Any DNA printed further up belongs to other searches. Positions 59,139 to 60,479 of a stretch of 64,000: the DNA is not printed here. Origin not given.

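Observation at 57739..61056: Four-gene operon of unknowns: small helical protein, RHH-like protein, HerA-like protein with a dead P-loop, membrane-anchored 506-aa protein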

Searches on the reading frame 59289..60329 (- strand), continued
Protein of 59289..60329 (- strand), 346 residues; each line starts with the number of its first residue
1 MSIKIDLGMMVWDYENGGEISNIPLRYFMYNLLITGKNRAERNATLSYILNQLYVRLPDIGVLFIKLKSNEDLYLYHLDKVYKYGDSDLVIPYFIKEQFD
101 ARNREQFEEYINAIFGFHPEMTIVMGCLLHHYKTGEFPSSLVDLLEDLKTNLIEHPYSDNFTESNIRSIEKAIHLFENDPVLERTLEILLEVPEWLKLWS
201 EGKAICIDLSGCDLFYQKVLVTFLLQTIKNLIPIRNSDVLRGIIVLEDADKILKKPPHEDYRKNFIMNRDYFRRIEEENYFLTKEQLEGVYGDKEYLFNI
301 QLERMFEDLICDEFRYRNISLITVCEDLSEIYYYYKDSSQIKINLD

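Call 25: find_related_loci(query=A1, collection=genome_contigs, flank=10000)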
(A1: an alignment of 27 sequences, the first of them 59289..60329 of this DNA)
Query A1 (346 aa) in genome_contigs; peptide patterns used: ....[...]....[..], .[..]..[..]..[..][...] (x = any residue, [..] = any of these).
114 stretches matched a pattern; 8 encode a relative of the query (tblastn E <= 1e-3); 8 distinct loci.
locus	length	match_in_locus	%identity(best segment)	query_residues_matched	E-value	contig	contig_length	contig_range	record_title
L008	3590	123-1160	59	1-346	8e-137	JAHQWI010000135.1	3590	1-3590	MAG: Promethearchaeia archaeon isolate ABR03 NODE_3858_length_3590_cov_4, whole genome shotgun sequence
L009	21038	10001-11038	57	1-346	6e-131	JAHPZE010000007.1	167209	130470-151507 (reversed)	MAG: Promethearchaeota archaeon isolate LW40_87 NODE_152_length_167209_cov_69.570097, whole genome shotgun sequence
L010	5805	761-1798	59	1-346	2e-129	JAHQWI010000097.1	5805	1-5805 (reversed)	MAG: Promethearchaeia archaeon isolate ABR03 NODE_2319_length_5805_cov_4, whole genome shotgun sequence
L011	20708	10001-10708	63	111-346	3e-96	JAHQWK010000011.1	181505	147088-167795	MAG: Promethearchaeia archaeon isolate ABR05 NODE_21_length_181505_cov_10, whole genome shotgun sequence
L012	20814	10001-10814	55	1-270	2e-82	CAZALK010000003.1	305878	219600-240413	MAG TPA_asm: uncultured archaeon isolate binchicken_co136_26 genome assembly, contig: NODE_6_length_305878_cov_226.06519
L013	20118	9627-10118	55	183-346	6e-56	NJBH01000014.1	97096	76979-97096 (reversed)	MAG: Promethearchaeota archaeon Loki_b32 113, whole genome shotgun sequence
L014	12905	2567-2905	57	226-338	2e-36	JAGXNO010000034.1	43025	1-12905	MAG: Promethearchaeota archaeon isolate bin60 NODE_34_length_43025_cov_29.069875, whole genome shotgun sequence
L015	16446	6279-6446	50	104-159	3e-12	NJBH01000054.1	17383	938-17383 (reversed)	MAG: Promethearchaeota archaeon Loki_b32 2551, whole genome shotgun sequence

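Call 31: search_protein_representatives(alignment_id=A1)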
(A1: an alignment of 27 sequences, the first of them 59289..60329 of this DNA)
Query: 27 sequences, 346 profile positions. Proteins with E-value up to 0.001 (for the whole library): 132; up to 1e-10: 102; up to 1e-30: 39. The best 132 are listed.
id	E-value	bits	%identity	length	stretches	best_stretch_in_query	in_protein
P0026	5.7e-170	581.2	-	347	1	1-346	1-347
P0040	1.1e-123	429.0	-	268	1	1-266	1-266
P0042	4.7e-104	364.4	-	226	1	121-346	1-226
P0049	3.5e-73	262.9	-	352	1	22-343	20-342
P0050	1.3e-65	238.0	-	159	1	188-346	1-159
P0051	2.7e-62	227.1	-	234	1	122-343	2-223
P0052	1.2e-54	202.0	-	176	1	145-311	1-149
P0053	1.9e-51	191.5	-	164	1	1-126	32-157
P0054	5.9e-51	189.8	-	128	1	75-198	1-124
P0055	2.7e-49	184.4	-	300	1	3-299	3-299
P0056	4.3e-46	173.8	-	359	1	23-341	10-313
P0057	8.3e-45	169.6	-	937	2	4-262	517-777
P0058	2.4e-44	168.1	-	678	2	4-257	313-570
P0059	6.5e-43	163.4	-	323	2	6-255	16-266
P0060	4.5e-42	160.6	-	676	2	4-256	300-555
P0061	5.4e-41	157.1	-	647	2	3-257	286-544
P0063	6.3e-38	147.0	-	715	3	3-254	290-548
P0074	1.2e-34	136.2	-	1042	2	4-262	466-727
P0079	2.8e-32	128.4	-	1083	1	23-257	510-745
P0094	3.4e-26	108.4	-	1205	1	5-259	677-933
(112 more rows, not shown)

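Call 32: search_protein_families(library=pfam, proteins=[P0057, P0058, P0060, P0061, P0063, P0074, P0079, P0094, P0049, P0056], max_evalue=0.01)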
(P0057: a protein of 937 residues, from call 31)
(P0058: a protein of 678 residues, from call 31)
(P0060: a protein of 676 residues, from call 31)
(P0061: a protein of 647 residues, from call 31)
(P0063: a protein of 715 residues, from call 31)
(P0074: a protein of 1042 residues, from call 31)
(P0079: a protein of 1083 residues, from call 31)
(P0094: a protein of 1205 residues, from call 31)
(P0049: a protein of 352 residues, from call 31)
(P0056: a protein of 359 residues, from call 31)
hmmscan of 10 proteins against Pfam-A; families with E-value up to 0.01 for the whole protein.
P0057 (937 aa): 6 families
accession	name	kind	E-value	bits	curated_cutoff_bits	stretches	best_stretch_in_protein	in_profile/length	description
PF13401.12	AAA_22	-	4.8e-06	27.4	27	0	542-579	5-40/130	AAA domain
PF00004.35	AAA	-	0.00056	20.8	21.2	0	741-811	44-110/131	ATPase family associated with various cellular activities (AAA)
PF01935.23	DUF87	-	0.00085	19.9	23.2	0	530-578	10-58/220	Helicase HerA, central domain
PF04851.21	ResIII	-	0.0015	18.9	22.5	0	544-577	25-58/164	Type III restriction enzyme, res subunit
PF13173.12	AAA_14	-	0.0028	18.1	27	0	545-588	5-45/129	AAA domain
PF09848.15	SLFN-g3_helicase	-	0.0042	16.9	24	0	739-790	62-110/354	Schlafen group 3, DNA/RNA helicase domain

P0058 (678 aa): 9 families
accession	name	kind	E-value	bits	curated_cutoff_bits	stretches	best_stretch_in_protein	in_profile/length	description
PF13401.12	AAA_22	-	3.1e-06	28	27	0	340-372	7-37/130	AAA domain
PF09848.15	SLFN-g3_helicase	-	2.7e-05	24.1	24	0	340-367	3-32/354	Schlafen group 3, DNA/RNA helicase domain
PF04851.21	ResIII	-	0.00017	22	22.5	0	338-374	23-59/164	Type III restriction enzyme, res subunit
PF13191.12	AAA_16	-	0.00032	21.7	32.6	1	339-368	25-52/167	AAA ATPase domain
PF01935.23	DUF87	-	0.00048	20.7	23.2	0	316-374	3-58/220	Helicase HerA, central domain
PF00004.35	AAA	-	0.00059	20.7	21.2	0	550-613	53-114/131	ATPase family associated with various cellular activities (AAA)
PF06414.18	Zeta_toxin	-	0.0016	18.4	22.3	1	340-365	18-42/199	Zeta toxin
PF20720.3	nSTAND3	-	0.0034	17.5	27.2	0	339-369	18-48/155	Novel STAND NTPase 3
PF02492.25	cobW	-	0.0091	16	20.7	0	341-381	3-42/180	CobW/HypB/UreG, nucleotide-binding domain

P0060 (676 aa): 7 families
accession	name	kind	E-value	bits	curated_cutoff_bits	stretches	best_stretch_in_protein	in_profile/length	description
PF01935.23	DUF87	-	3.1e-06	27.9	23.2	1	313-361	10-58/220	Helicase HerA, central domain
PF13401.12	AAA_22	-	6.1e-06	27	27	1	325-358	5-36/130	AAA domain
PF00004.35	AAA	-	0.00023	22.1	21.2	0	329-350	2-23/131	ATPase family associated with various cellular activities (AAA)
PF13191.12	AAA_16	-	0.00033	21.6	32.6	1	326-360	25-55/167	AAA ATPase domain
PF12775.13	AAA_7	-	0.0021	18.1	25.8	1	326-353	34-61/181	P-loop containing dynein motor region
PF04851.21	ResIII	-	0.0053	17.1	22.5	0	324-362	22-60/164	Type III restriction enzyme, res subunit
PF09848.15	SLFN-g3_helicase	-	0.0061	16.3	24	0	328-351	4-27/354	Schlafen group 3, DNA/RNA helicase domain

P0061 (647 aa): 1 family
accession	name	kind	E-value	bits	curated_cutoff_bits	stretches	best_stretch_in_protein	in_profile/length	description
PF13401.12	AAA_22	-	0.0078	17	27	0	524-578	84-119/130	AAA domain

P0063 (715 aa): 2 families
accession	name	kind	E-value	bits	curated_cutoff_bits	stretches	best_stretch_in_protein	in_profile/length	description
PF01935.23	DUF87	-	0.00039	21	23.2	0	306-352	12-58/220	Helicase HerA, central domain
PF12773.13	DZR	-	0.0082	16.7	27.3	0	668-689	24-45/45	Double zinc ribbon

P0074 (1042 aa): 2 families
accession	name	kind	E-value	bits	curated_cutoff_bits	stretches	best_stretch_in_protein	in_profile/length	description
PF13401.12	AAA_22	-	0.002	18.9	27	0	492-533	6-45/130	AAA domain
PF04851.21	ResIII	-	0.0046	17.3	22.5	0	629-743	65-150/164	Type III restriction enzyme, res subunit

P0079 (1083 aa): 0 families

P0094 (1205 aa): 4 families
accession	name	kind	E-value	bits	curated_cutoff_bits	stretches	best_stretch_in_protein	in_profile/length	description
PF13401.12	AAA_22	-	8.6e-06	26.5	27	1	702-762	6-64/130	AAA domain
PF01935.23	DUF87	-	0.0006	20.4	23.2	1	692-732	13-53/220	Helicase HerA, central domain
PF00005.33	ABC_tran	-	0.0062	17.6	25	0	702-755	12-64/137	ABC transporter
PF04851.21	ResIII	-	0.0081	16.5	22.5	0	887-927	96-138/164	Type III restriction enzyme, res subunit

P0049 (352 aa): 1 family
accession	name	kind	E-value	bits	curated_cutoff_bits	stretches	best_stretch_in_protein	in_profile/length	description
PF11505.13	DUF3216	-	0.0043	17.7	25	1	134-173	41-79/91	Protein of unknown function (DUF3216)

P0056 (359 aa): 0 families

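Call 34: find_encoding_contigs(protein=P0058, flank=10000, max_places=3)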
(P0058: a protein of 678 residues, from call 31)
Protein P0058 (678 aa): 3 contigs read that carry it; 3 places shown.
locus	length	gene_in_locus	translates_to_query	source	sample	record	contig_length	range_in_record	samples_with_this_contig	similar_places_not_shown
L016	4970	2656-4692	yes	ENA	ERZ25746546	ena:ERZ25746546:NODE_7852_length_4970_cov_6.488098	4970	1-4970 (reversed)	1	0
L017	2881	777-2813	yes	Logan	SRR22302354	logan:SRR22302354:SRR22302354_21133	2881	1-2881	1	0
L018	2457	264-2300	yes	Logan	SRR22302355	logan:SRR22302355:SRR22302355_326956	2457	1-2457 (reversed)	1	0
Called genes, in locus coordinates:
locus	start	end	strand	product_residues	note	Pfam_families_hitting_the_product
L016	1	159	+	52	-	?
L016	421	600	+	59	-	PF13240:Zn_Ribbon_1 (weak)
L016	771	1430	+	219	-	PF13248:Zn_ribbon_3 (faint)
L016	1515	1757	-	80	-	-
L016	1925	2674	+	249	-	-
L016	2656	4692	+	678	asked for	PF09848:SLFN-g3_helicase (faint), PF13401:AAA_22 (faint)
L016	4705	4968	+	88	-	?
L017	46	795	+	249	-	-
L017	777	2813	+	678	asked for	PF09848:SLFN-g3_helicase (faint), PF13401:AAA_22 (faint)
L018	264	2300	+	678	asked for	PF09848:SLFN-g3_helicase (faint), PF13401:AAA_22 (faint)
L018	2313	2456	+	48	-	?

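Call 36: find_related_loci(query=A1, collection=viral_contigs, flank=10000)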
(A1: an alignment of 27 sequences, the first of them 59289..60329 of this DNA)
Query A1 (346 aa) in viral_contigs; peptide patterns used: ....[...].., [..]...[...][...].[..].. (x = any residue, [..] = any of these).
58 stretches matched a pattern, but none encodes a relative of the query by tblastn (E <= 1e-3).

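Call 39: search_solved_structures(query=A2, max_evalue=1, show_alignments=1)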
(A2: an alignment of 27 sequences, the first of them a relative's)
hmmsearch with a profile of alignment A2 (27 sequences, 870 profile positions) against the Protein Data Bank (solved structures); distinct sequences matched with E-value up to 1: 28.
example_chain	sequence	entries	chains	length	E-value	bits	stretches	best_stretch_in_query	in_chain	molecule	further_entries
8xau_A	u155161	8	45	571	1e-05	27.2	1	721-777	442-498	ATP-binding protein | HerA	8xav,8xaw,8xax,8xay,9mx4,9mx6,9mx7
8wiv_A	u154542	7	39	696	0.00032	22.3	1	446-504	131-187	Helicase HerA central domain-containing protein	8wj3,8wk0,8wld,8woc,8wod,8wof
4d2i_A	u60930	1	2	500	0.0014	20.1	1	440-504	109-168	HERA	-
9x1l_A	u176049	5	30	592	0.0017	19.8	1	725-781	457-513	DNA helicase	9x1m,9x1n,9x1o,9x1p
4r2h_A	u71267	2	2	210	0.014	16.8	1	723-796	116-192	STIV B204 ATPase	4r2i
4kfr_A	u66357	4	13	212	0.019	16.4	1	720-797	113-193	Genome packaging NTPase B204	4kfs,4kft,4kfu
7es4_A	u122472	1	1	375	0.044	15.2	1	477-505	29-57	DNA phosphorothioation-dependent restriction protein DptH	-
11kk_A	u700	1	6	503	0.052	15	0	478-503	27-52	HerA like helicase YjgR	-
8ziq_M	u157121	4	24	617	0.057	14.8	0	722-775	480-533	HerA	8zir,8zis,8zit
9gbg_A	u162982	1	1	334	0.19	13.1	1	480-513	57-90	Phage Recombinase UvsX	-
2qby_A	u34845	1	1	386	0.24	12.8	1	479-504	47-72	Cell division control protein 6 homolog 1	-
6oje_A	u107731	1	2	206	0.24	12.7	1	478-500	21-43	Leucine-rich repeat serine/threonine-protein kinase 2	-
6xaf_A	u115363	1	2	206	0.25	12.7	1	478-500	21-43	Leucine-rich repeat serine/threonine-protein kinase 2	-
6ojf_A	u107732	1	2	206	0.25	12.7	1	478-500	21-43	Leucine-rich repeat serine/threonine-protein kinase 2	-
2zej_A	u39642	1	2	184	0.26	12.6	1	478-500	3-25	Leucine-rich repeat kinase 2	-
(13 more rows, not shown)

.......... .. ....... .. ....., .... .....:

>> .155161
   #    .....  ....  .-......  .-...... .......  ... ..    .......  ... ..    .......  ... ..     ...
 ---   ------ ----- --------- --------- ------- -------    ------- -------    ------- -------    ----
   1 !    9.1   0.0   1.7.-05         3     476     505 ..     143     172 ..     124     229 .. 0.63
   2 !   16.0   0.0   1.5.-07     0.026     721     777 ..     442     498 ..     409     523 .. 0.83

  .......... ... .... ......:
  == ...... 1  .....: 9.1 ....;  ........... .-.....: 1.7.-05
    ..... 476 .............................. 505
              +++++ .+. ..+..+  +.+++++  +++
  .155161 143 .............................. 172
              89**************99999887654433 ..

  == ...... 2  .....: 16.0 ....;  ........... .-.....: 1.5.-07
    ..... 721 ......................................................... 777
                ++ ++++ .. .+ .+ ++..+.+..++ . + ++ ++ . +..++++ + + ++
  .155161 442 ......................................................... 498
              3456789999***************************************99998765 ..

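Call 41: find_related_loci(query=A3, collection=viral_contigs, flank=10000)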
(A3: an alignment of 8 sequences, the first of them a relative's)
Query A3 (678 aa) in viral_contigs; peptide patterns used: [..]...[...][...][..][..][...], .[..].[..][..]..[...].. (x = any residue, [..] = any of these).
600 stretches matched a pattern, but none encodes a relative of the query by tblastn (E <= 1e-3).

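Call 43: find_homologous_proteins(query=A3, max_evalue=0.00001)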
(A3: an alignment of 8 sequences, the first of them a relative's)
Query A3 (8 sequences) (678 aa, profile of the alignment): 47 proteins with E <= 0.00001 among 8000 candidates.
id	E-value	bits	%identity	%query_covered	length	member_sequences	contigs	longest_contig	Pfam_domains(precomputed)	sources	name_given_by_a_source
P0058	0.0e+0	1032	100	100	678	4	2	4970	PF13401.13,PF09848.16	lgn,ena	-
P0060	1.5e-291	987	43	97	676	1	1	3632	PF01935.24,PF13401.13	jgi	-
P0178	5.0e-283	959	72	100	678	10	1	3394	-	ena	-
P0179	1.3e-278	944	72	100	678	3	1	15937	-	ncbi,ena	ncbi:hypothetical protein ES705_06571 [subsurface metagenome]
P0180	2.9e-278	943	61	98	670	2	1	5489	-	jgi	-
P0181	1.6e-277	941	60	99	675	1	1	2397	-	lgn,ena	-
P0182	1.7e-277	941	60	97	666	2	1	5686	PF13401.13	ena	-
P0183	8.5e-274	928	65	100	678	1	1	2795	-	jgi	jgi:hypothetical protein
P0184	1.7e-271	921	68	99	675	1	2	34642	-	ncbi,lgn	ncbi:MAG: hypothetical protein ACFFBC_03790 [Promethearchaeota archaeon]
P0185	1.6e-269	914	60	97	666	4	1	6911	PF01935.24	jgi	-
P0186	1.6e-266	904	43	97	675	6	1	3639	-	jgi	-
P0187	1.6e-265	901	59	97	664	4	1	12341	PF01935.24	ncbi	ncbi:MAG: hypothetical protein ACFFCC_17415 [Promethearchaeota archaeon]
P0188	4.2e-263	893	54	97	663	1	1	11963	-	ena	-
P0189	9.1e-263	892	44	96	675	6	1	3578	-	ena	-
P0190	1.4e-262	891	58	99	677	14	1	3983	-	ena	-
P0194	7.1e-259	879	60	97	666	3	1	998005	PF01935.24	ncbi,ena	-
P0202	6.4e-247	840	56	97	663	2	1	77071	-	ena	-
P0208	4.7e-242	824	42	97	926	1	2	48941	PF00004.36,PF13401.13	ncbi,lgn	-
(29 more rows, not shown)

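Call 44: find_encoding_contigs(protein=P0194, flank=10000, max_places=1)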
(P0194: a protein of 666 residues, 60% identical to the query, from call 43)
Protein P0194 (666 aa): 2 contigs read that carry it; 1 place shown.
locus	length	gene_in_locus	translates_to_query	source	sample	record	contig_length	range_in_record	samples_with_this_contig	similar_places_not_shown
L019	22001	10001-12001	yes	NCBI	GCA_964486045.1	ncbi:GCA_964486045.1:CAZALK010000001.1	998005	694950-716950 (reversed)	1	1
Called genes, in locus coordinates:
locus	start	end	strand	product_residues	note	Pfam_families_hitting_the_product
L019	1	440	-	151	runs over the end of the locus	-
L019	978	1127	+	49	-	-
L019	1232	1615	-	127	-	PF07892:DUF1667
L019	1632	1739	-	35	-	-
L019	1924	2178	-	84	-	PF07992:Pyr_redox_2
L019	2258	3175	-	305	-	-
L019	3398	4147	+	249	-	-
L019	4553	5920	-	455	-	-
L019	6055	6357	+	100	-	-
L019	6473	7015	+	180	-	-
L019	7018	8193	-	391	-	-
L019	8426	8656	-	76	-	-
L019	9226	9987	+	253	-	-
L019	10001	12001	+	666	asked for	PF01935:DUF87 (faint)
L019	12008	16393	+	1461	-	PF14901:Jiv90 (faint)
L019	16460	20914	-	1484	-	PF02463:SMC_N, PF13175:AAA_15, PF13304:AAA_21 (weak), PF13476:AAA_23, PF13555:AAA_29 (weak), PF02463:SMC_N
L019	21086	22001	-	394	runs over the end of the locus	-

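Call 45: find_encoding_contigs(protein=P0202, flank=10000, max_places=1)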
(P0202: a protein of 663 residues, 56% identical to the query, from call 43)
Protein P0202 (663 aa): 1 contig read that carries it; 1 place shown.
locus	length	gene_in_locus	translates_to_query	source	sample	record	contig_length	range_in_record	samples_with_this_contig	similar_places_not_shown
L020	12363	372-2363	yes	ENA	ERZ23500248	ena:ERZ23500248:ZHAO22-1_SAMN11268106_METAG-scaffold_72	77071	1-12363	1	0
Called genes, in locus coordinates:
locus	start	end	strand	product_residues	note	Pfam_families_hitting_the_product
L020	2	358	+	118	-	?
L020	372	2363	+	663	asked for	-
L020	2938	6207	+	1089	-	-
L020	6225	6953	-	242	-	PF07969:Amidohydro_3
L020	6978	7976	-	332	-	PF07969:Amidohydro_3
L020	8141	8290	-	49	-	-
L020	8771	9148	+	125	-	PF00072:Response_reg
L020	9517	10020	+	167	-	-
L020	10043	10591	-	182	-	PF12804:NTP_transf_3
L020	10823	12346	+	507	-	PF13522:GATase_6, PF13537:GATase_7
